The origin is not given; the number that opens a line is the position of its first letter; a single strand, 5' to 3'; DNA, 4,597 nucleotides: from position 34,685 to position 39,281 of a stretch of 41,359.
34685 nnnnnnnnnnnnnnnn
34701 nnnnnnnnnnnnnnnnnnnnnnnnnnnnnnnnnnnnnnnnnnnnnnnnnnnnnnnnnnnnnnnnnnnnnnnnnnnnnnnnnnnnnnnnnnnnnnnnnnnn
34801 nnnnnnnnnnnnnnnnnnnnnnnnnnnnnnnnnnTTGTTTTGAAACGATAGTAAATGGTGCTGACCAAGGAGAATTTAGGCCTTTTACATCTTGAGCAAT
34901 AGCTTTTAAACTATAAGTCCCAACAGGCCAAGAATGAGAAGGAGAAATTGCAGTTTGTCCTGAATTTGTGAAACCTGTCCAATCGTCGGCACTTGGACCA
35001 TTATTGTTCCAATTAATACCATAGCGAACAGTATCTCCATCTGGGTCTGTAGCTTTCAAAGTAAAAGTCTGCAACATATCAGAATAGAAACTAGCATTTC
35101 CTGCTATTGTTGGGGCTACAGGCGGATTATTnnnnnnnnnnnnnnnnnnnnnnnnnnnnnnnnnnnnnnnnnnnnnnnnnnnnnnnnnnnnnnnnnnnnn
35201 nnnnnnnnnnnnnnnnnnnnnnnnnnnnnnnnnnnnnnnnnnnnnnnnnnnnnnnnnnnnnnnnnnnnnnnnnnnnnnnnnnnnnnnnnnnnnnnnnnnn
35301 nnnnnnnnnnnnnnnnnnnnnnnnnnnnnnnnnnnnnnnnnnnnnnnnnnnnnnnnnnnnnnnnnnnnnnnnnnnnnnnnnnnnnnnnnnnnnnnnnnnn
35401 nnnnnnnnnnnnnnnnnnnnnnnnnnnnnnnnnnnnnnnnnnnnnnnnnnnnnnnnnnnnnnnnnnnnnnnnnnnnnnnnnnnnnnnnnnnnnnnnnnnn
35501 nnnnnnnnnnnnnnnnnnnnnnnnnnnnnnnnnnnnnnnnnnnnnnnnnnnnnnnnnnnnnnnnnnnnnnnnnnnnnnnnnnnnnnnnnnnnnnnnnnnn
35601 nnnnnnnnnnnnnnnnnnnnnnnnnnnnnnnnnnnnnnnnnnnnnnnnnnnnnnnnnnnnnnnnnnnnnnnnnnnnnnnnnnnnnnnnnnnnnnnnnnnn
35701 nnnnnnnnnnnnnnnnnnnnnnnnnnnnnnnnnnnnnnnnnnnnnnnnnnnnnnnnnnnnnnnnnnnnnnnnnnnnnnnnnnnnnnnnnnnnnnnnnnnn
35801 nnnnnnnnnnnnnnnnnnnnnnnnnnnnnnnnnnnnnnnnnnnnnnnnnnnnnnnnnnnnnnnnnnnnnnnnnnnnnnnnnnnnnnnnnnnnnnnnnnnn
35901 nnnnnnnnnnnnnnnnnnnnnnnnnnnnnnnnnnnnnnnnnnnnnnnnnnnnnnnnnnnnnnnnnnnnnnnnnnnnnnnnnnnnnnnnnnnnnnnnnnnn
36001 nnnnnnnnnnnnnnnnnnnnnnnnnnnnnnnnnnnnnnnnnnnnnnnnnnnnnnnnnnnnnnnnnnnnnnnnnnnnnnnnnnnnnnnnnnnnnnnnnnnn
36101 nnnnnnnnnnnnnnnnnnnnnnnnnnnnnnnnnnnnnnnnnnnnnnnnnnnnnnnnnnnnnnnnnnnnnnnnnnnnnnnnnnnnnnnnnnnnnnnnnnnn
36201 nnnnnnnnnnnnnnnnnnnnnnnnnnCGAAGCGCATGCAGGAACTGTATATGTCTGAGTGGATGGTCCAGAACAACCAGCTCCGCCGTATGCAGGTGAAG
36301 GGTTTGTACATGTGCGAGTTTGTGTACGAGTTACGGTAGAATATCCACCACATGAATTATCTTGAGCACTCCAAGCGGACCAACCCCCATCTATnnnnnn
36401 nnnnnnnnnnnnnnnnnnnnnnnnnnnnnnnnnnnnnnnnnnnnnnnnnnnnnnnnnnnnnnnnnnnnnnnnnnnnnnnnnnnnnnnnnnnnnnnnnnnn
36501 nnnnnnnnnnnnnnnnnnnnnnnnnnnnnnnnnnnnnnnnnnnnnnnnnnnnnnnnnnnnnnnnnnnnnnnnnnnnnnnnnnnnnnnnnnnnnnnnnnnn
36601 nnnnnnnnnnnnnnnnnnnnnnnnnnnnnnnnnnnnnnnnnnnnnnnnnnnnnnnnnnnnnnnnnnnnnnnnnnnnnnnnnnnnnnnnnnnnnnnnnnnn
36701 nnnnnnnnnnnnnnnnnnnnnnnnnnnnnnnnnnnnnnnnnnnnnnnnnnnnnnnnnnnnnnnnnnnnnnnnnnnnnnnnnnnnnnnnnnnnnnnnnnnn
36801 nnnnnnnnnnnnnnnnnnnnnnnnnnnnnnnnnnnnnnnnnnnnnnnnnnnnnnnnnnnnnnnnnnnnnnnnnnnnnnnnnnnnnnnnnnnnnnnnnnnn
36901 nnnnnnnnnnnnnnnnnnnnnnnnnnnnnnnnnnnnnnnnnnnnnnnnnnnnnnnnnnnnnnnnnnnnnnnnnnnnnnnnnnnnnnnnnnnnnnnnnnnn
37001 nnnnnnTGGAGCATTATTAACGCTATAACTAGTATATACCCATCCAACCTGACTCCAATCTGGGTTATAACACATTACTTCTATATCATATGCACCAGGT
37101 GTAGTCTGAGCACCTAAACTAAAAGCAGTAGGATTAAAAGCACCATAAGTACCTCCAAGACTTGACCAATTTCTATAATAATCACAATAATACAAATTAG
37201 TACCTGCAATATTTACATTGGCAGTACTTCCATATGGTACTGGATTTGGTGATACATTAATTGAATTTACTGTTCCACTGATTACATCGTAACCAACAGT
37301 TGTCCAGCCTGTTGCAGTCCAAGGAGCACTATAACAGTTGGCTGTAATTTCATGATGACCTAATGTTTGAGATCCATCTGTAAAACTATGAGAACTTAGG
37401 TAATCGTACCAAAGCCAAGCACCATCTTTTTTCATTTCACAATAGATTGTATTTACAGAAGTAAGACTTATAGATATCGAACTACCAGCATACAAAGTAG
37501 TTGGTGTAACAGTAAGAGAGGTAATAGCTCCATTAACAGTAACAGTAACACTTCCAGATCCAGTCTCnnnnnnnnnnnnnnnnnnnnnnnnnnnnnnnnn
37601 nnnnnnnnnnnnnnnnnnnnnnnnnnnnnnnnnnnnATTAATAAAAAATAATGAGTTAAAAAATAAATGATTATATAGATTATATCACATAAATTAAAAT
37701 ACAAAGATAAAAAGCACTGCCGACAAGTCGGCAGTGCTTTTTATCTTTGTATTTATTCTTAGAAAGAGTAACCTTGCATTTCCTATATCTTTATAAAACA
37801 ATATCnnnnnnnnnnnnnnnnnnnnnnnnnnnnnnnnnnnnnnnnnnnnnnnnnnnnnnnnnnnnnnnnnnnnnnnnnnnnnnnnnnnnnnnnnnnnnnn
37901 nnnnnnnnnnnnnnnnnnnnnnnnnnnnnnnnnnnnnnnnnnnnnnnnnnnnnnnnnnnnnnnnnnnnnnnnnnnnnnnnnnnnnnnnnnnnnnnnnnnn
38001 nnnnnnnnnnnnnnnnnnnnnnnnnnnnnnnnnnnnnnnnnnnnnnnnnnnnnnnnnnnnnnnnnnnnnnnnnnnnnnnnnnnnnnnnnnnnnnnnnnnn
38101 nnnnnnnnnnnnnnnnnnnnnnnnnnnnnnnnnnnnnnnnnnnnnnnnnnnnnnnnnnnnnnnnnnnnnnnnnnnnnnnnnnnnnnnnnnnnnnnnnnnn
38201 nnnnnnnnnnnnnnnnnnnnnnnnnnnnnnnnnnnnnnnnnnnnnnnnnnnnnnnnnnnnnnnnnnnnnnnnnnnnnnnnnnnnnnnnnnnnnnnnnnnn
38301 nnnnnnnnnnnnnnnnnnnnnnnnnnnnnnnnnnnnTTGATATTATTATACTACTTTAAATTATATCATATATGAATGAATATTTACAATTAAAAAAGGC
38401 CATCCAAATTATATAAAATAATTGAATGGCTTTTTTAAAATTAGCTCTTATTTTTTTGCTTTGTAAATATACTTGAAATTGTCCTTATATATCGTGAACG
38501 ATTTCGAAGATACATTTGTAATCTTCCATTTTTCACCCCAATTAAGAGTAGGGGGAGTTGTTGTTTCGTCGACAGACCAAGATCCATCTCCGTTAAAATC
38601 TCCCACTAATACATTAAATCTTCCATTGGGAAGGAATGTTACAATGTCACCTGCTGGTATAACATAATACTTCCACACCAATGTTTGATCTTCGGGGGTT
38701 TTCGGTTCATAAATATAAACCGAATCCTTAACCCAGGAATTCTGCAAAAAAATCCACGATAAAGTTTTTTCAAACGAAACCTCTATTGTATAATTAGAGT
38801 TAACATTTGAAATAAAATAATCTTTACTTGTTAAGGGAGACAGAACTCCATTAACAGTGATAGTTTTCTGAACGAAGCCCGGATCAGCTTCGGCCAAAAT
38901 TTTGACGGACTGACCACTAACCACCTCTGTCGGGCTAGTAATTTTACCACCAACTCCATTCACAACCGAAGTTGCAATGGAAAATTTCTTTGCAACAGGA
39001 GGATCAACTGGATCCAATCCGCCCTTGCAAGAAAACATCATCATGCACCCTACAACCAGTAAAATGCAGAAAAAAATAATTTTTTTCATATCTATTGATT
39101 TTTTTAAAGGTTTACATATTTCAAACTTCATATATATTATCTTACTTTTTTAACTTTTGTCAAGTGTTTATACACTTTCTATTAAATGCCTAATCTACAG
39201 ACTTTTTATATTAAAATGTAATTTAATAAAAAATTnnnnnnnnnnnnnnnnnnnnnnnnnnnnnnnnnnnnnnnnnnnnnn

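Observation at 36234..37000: Thrombospondin type-1-like repeats in a secreted bacterial surface protein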

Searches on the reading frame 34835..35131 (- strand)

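Call 39: search_protein_families(library=pfam, proteins=[window:34835-35131:-], max_evalue=10)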
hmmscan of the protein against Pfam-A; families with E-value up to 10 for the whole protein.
seq(99 aa): 2 families
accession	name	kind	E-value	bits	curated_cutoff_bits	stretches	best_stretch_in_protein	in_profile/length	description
PF19077.6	Big_13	-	0.0017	19.3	27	1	22-94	30-99/102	Bacterial Ig-like domain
PF02494.22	HYR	-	0.0053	17.5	21.7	1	39-94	25-78/81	HYR domain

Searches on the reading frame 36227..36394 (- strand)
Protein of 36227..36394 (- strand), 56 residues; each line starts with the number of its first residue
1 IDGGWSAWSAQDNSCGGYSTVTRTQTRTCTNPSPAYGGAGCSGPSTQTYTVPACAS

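Call 5: search_protein_families(library=pfam, proteins=[window:36227-36394:-], max_evalue=10)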
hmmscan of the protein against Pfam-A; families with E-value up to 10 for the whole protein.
seq(56 aa): 3 families
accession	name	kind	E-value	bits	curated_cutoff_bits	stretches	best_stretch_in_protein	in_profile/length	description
PF00090.25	TSP_1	-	0.029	15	21.6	1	4-48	2-41/49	Thrombospondin type 1 domain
PF22195.2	TSP1_CFP_C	-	0.037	14.9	27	1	4-36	7-37/90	CFP-like, C-terminal thrombospondin type 1 domain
PF19028.6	TSP1_spondin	-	0.052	14.3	41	1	4-45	5-42/52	Spondin-like TSP1 domain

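Call 6: search_solved_structures(query=window:36227-36394:-, max_evalue=10, show_alignments=3)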
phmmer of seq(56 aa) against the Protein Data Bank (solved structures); distinct sequences matched with E-value up to 10: 34.
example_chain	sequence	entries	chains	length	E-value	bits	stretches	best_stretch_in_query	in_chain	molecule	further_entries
1lsl_A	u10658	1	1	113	1.5e-10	44.4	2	1-48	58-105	Thrombospondin 1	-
3r6b_A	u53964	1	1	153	3.4e-10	43.2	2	1-48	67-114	Thrombospondin-1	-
7yyk_A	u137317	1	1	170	4.5e-08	36.6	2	1-48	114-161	Thrombospondin-1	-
6ool_A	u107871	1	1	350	4.9e-07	33.3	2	2-48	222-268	Netrin receptor UNC5B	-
12em_B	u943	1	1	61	6.5e-06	29.8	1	1-48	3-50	Thrombospondin-1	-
7za1_E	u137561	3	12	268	7.2e-06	29.7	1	2-53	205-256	Netrin receptor UNC5D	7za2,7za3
5ftt_A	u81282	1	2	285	7.7e-06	29.6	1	2-53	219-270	NETRIN RECEPTOR UNC5D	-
3vn4_A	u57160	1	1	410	7.3e-05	26.5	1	2-48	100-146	A disintegrin and metalloproteinase with thrombospondin motifs 13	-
3ghm_A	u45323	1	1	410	7.7e-05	26.4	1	2-48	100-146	A disintegrin and metalloproteinase with thrombospondin motifs 13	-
3ghn_A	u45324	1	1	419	8.1e-05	26.4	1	2-48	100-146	A disintegrin and metalloproteinase with thrombospondin motifs 13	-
6qig_A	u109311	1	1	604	9.3e-05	26.2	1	2-48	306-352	A disintegrin and metalloproteinase with thrombospondin motifs 13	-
3ojy_B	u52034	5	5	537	0.00015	25.5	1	1-49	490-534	Complement component C8 beta chain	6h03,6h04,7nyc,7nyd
8b0f_D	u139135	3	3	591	0.00017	25.3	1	1-49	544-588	Complement component C8 beta chain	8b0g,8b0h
7r84_A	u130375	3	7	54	0.00043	24.1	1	4-49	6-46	Vasculostatin-120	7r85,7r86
3t5o_A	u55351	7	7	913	0.0012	22.7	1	1-47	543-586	Complement component C6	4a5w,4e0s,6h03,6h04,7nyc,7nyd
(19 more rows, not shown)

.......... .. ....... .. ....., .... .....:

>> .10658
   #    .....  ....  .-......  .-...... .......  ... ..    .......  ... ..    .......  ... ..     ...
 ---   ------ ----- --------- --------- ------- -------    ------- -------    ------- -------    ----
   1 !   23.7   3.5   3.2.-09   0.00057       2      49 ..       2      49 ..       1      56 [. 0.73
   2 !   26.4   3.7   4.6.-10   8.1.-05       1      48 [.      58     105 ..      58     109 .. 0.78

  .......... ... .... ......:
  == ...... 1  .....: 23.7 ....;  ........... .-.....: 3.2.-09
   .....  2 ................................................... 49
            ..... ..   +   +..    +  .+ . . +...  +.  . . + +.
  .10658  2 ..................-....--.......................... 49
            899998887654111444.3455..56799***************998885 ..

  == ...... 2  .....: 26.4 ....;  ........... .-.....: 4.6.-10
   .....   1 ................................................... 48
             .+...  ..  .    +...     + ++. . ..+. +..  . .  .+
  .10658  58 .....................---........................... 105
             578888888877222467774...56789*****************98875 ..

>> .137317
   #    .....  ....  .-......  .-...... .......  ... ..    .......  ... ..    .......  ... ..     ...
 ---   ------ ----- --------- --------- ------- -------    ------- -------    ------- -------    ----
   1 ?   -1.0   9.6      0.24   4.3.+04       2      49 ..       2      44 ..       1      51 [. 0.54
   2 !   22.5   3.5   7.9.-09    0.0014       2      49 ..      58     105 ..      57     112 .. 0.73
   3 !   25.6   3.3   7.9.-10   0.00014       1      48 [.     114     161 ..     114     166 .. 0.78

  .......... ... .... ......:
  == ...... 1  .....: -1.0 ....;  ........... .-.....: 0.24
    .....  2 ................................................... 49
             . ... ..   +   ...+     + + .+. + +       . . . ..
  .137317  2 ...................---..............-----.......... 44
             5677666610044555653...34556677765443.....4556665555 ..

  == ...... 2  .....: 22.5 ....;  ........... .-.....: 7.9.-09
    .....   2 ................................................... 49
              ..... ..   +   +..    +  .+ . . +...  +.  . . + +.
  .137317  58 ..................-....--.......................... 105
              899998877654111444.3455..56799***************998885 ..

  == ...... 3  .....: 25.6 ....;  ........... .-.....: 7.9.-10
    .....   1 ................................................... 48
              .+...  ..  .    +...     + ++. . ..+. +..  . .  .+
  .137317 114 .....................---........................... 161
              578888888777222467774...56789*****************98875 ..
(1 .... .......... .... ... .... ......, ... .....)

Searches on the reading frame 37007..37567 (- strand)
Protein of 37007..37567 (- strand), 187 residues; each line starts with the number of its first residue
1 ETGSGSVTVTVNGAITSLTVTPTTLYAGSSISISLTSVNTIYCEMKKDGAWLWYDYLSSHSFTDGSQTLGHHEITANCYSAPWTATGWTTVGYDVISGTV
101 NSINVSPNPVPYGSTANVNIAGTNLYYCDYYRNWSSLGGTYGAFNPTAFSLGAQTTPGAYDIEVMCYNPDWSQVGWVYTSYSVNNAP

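Call 39: search_protein_families(library=pfam, proteins=[window:37007-37567:-], max_evalue=10)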
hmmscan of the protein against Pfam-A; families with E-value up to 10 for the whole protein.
seq(187 aa): 1 family
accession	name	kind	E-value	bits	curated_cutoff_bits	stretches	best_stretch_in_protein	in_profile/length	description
PF18886.6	DUF5649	-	8.8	7.2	25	1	4-38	20-57/68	Repeats of unknown function (DUF5649)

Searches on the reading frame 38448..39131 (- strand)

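Call 3: search_protein_families(library=pfam, proteins=[window:38448-39131:-], max_evalue=1)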
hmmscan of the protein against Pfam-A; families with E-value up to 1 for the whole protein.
window:38448-39131:- (227 aa): 1 family
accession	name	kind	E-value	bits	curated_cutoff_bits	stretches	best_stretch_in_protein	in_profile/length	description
PF18998.6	Flg_new_2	-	0.00045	20.6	23.6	1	54-122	3-71/73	Divergent InlB B-repeat domain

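Call 4: search_protein_families(library=ncbifam, proteins=[window:38448-39131:-], max_evalue=1)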
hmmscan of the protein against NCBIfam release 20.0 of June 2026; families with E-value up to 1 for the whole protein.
window:38448-39131:- (227 aa): 0 families
